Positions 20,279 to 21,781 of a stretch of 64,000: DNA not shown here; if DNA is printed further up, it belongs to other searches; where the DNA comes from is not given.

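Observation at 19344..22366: Unnamed ~26-aa '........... ... QG ... G' solenoid-like repeat protein translationally coupled to a secreted HEAT-repeat protein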

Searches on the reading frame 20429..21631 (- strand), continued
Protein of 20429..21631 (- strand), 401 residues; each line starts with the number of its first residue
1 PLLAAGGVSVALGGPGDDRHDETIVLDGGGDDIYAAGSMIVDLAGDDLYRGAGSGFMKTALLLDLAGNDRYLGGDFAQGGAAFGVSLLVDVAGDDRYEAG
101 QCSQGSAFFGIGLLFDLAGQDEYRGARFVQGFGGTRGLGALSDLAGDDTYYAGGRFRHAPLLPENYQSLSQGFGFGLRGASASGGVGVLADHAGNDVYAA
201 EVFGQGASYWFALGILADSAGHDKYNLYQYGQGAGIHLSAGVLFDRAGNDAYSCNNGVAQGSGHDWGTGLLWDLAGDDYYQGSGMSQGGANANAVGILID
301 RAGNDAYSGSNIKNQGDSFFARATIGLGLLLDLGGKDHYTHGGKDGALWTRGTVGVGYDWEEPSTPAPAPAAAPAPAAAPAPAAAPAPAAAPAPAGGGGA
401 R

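Call 74: search_protein_families(library=pfam, proteins=[L020:6931-9036:-, L031:8894-11158:-, L033:7925-10495:+, L036:9160-11445:-, L047:5875-8169:-, L039:8650-9234:+, L048:4985-5734:+, L039:9367-10035:+, L046:8195-9013:+], max_evalue=0.001)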
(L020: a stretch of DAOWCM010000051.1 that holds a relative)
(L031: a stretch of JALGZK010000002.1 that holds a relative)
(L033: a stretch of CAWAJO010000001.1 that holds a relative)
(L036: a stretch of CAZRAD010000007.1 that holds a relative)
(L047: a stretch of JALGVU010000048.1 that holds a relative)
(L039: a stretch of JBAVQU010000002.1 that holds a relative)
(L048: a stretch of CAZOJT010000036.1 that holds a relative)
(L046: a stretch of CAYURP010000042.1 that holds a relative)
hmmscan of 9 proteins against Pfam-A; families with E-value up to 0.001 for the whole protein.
L020:6931-9036:- (702 aa): 22 families
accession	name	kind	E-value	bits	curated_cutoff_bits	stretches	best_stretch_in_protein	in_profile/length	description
PF07719.23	TPR_2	-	2.1e-29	99.6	27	3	649-682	1-34/34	Tetratricopeptide repeat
PF13414.12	TPR_11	-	1.4e-26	92.4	26.8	2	486-527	1-42/42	TPR repeat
PF00515.34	TPR_1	-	2.9e-23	81.1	27.8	0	479-512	1-34/34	Tetratricopeptide repeat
PF13432.12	TPR_16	-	4.5e-21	75.4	32.7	3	620-683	2-65/65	Tetratricopeptide repeat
PF13431.12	TPR_17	-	4.2e-19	67.6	24.4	2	638-669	2-33/34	Tetratricopeptide repeat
PF13428.12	TPR_14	-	5.4e-19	67.2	23.5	2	650-692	2-44/44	Tetratricopeptide repeat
PF13424.12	TPR_12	-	1.1e-17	64.4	30.1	2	620-679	8-75/77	Tetratricopeptide repeat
PF13181.12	TPR_8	-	6.3e-17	60.7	25.7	0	479-510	1-32/34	Tetratricopeptide repeat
PF14559.12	TPR_19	-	1.2e-16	61.3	25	3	629-692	5-68/68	Tetratricopeptide repeat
PF13231.12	PMT_2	-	9.7e-16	58.8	26.1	1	80-209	3-132/160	Dolichyl-phosphate-mannose-protein mannosyltransferase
PF13374.12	TPR_10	-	8.2e-13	48.4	27.5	1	547-576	2-31/42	Tetratricopeptide repeat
PF13176.12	TPR_7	-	8.2e-09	35.3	27.9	0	617-646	1-32/36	Tetratricopeptide repeat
PF23914.1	TPR_CcmH_CycH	-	2.5e-08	34.4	42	1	574-663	10-98/158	Cytochrome c-type biogenesis protein H TPR domain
PF07721.20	TPR_4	-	6e-08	33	27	0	649-674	1-26/26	Tetratricopeptide repeat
PF25063.1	ARM_TT21_C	-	6.4e-07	29.9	35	1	578-644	92-158/209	Tetratricopeptide repeat protein 21 C-terminal ARM domain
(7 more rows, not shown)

L031:8894-11158:- (755 aa): 22 families
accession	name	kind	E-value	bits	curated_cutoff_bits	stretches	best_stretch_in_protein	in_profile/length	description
PF00515.34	TPR_1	-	1.9e-35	119.7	27.8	2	547-579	1-33/34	Tetratricopeptide repeat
PF07719.23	TPR_2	-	2.4e-34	115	27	4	547-579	1-33/34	Tetratricopeptide repeat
PF13414.12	TPR_11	-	1.7e-30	104.9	26.8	2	520-561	1-42/42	TPR repeat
PF13432.12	TPR_16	-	1.9e-27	95.7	32.7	4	518-578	2-62/65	Tetratricopeptide repeat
PF13181.12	TPR_8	-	5e-27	92.2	25.7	2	514-544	2-32/34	Tetratricopeptide repeat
PF13424.12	TPR_12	-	7.3e-24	84.2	30.1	2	547-611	3-75/77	Tetratricopeptide repeat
PF14559.12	TPR_19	-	1.6e-22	80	25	2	664-721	6-63/68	Tetratricopeptide repeat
PF13431.12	TPR_17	-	4.8e-22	76.8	24.4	2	536-568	2-34/34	Tetratricopeptide repeat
PF13428.12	TPR_14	-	2.3e-19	68.3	23.5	0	515-554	3-42/44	Tetratricopeptide repeat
PF13231.12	PMT_2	-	4e-16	60.1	26.1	1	111-239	3-132/160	Dolichyl-phosphate-mannose-protein mannosyltransferase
PF13176.12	TPR_7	-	6.9e-15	54.3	27.9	0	549-579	1-33/36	Tetratricopeptide repeat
PF13371.12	TPR_9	-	1.4e-11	44.7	35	2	525-583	7-65/73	Tetratricopeptide repeat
PF13374.12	TPR_10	-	5.7e-11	42.5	27.5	0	685-711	4-30/42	Tetratricopeptide repeat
PF24575.1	TPR_Slam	-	7e-09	36.5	35.2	0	654-703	52-101/104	Surface lipoprotein assembly modifier, N-terminal TPR repeats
PF13174.12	TPR_6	-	1.5e-08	35.2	26.3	0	552-579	5-32/33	Tetratricopeptide repeat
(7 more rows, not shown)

L033:7925-10495:+ (857 aa): 37 families (the best 25 are shown)
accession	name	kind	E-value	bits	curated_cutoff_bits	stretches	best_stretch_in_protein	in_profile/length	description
PF13414.12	TPR_11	-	5.8e-101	330.4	26.8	10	277-318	1-42/42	TPR repeat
PF00515.34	TPR_1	-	2.8e-90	293.2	27.8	10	271-303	2-34/34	Tetratricopeptide repeat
PF07719.23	TPR_2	-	1.4e-78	253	27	9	271-303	2-34/34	Tetratricopeptide repeat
PF13181.12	TPR_8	-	1.6e-67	218.4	25.7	4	271-302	2-33/34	Tetratricopeptide repeat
PF13431.12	TPR_17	-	6e-60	195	24.4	4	259-291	2-34/34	Tetratricopeptide repeat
PF13424.12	TPR_12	-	2.3e-59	198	30.1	8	234-301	1-76/77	Tetratricopeptide repeat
PF13432.12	TPR_16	-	1e-54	182.9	32.7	7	378-438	3-63/65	Tetratricopeptide repeat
PF13844.12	Glyco_transf_41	-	1.6e-47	162.4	25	2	491-638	76-225/543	Glycosyl transferase family 41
PF13374.12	TPR_10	-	8.2e-46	153.2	27.5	2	272-299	4-31/42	Tetratricopeptide repeat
PF13176.12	TPR_7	-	7.2e-45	147.7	27.9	0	104-132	3-31/36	Tetratricopeptide repeat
PF14559.12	TPR_19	-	8e-44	148.3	25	5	178-234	1-57/68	Tetratricopeptide repeat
PF13428.12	TPR_14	-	1.9e-38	127.4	23.5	2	271-312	2-43/44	Tetratricopeptide repeat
PF13174.12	TPR_6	-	3.2e-29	100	26.3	0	339-366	1-28/33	Tetratricopeptide repeat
PF24575.1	TPR_Slam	-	8.6e-29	100.5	35.2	1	277-325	54-102/104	Surface lipoprotein assembly modifier, N-terminal TPR repeats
PF07721.20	TPR_4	-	2.8e-26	89.8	27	0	204-226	3-25/26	Tetratricopeptide repeat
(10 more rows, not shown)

L036:9160-11445:- (762 aa): 19 families
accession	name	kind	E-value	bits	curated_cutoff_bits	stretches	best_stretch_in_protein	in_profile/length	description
PF07719.23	TPR_2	-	4.9e-34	114.1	27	3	541-572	2-33/34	Tetratricopeptide repeat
PF00515.34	TPR_1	-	6.4e-34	114.8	27.8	2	541-572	2-33/34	Tetratricopeptide repeat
PF13181.12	TPR_8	-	1.2e-29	100.4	25.7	1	541-572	2-33/34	Tetratricopeptide repeat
PF13414.12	TPR_11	-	2.7e-28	97.8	26.8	2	547-585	1-39/42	TPR repeat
PF13432.12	TPR_16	-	2e-25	89.3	32.7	3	646-710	1-65/65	Tetratricopeptide repeat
PF13431.12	TPR_17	-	1.2e-20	72.4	24.4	2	698-730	1-33/34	Tetratricopeptide repeat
PF13428.12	TPR_14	-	1.9e-20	71.7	23.5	2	642-683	1-42/44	Tetratricopeptide repeat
PF13424.12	TPR_12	-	2.7e-20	72.8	30.1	4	540-603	3-74/77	Tetratricopeptide repeat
PF13371.12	TPR_9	-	3e-15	56.4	35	2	690-744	9-63/73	Tetratricopeptide repeat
PF14559.12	TPR_19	-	1.1e-14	55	25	2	688-751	3-65/68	Tetratricopeptide repeat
PF13231.12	PMT_2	-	1.1e-12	48.9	26.1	1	136-262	3-129/160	Dolichyl-phosphate-mannose-protein mannosyltransferase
PF13176.12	TPR_7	-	8.7e-11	41.5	27.9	0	547-571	6-30/36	Tetratricopeptide repeat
PF13174.12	TPR_6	-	7.7e-09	36.1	26.3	0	643-673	1-31/33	Tetratricopeptide repeat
PF13374.12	TPR_10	-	1.7e-08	34.6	27.5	0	608-636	2-30/42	Tetratricopeptide repeat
PF12895.13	ANAPC3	-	1e-05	26.2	27.2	0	623-701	4-81/82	Anaphase-promoting complex, cyclosome, subunit 3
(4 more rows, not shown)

L047:5875-8169:- (765 aa): 21 families
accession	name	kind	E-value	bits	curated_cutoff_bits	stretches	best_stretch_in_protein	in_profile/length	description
PF00515.34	TPR_1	-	8.4e-32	108.1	27.8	1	537-570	1-34/34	Tetratricopeptide repeat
PF07719.23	TPR_2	-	8e-30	100.9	27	2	674-705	2-33/34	Tetratricopeptide repeat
PF13414.12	TPR_11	-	7.3e-25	86.8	26.8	2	544-584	1-41/42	TPR repeat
PF13181.12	TPR_8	-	1.4e-21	75.2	25.7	1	537-569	1-33/34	Tetratricopeptide repeat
PF13432.12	TPR_16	-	1.7e-20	73.6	32.7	3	643-705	1-63/65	Tetratricopeptide repeat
PF14559.12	TPR_19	-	1.9e-20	73.4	25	2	685-744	3-62/68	Tetratricopeptide repeat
PF13424.12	TPR_12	-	2.8e-20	72.7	30.1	4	604-666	2-72/77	Tetratricopeptide repeat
PF13431.12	TPR_17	-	5.4e-20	70.4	24.4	2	696-727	2-33/34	Tetratricopeptide repeat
PF13428.12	TPR_14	-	7e-17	60.7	23.5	1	674-715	2-43/44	Tetratricopeptide repeat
PF13231.12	PMT_2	-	2.6e-12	47.7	26.1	1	135-263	3-131/160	Dolichyl-phosphate-mannose-protein mannosyltransferase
PF13374.12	TPR_10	-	3.2e-12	46.5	27.5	0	607-634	4-31/42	Tetratricopeptide repeat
PF13176.12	TPR_7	-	1.1e-11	44.2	27.9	0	544-567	6-29/36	Tetratricopeptide repeat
PF24575.1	TPR_Slam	-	5.6e-08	33.6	35.2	1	678-728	52-102/104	Surface lipoprotein assembly modifier, N-terminal TPR repeats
PF03704.23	BTAD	-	3.9e-07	31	22.1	0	536-608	61-134/146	Bacterial transcriptional activator domain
PF23914.1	TPR_CcmH_CycH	-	2.6e-06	27.8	42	0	672-724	49-101/158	Cytochrome c-type biogenesis protein H TPR domain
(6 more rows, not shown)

L039:8650-9234:+ (195 aa): 1 family
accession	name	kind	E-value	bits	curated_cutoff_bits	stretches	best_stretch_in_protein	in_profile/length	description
PF02245.21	Pur_DNA_glyco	-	2.5e-71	239.2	27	1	10-189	1-181/181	Methylpurine-DNA glycosylase (MPG)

L048:4985-5734:+ (250 aa): 2 families
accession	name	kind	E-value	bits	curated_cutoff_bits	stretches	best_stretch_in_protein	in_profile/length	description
PF00902.23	TatC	-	2.9e-69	233.5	25.1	1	17-220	1-208/208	Sec-independent protein translocase protein (TatC)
PF24378.1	DUF7534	-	0.00073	20.1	28.4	0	200-238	16-52/57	Family of unknown function (DUF7534)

L039:9367-10035:+ (223 aa): 1 family
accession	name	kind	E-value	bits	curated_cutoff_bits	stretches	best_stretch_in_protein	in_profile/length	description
PF02163.28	Peptidase_M50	-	2.5e-10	40.5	27.2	1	18-168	6-197/221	Peptidase family M50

L046:8195-9013:+ (273 aa): 2 families
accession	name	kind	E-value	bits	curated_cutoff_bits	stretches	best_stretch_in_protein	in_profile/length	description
PF14125.13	DUF4292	-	2.2e-11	44.3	23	1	102-266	46-208/209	Domain of unknown function (DUF4292)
PF17131.11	LolA_like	-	0.00092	19.3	30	0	183-258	104-179/184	Outer membrane lipoprotein-sorting protein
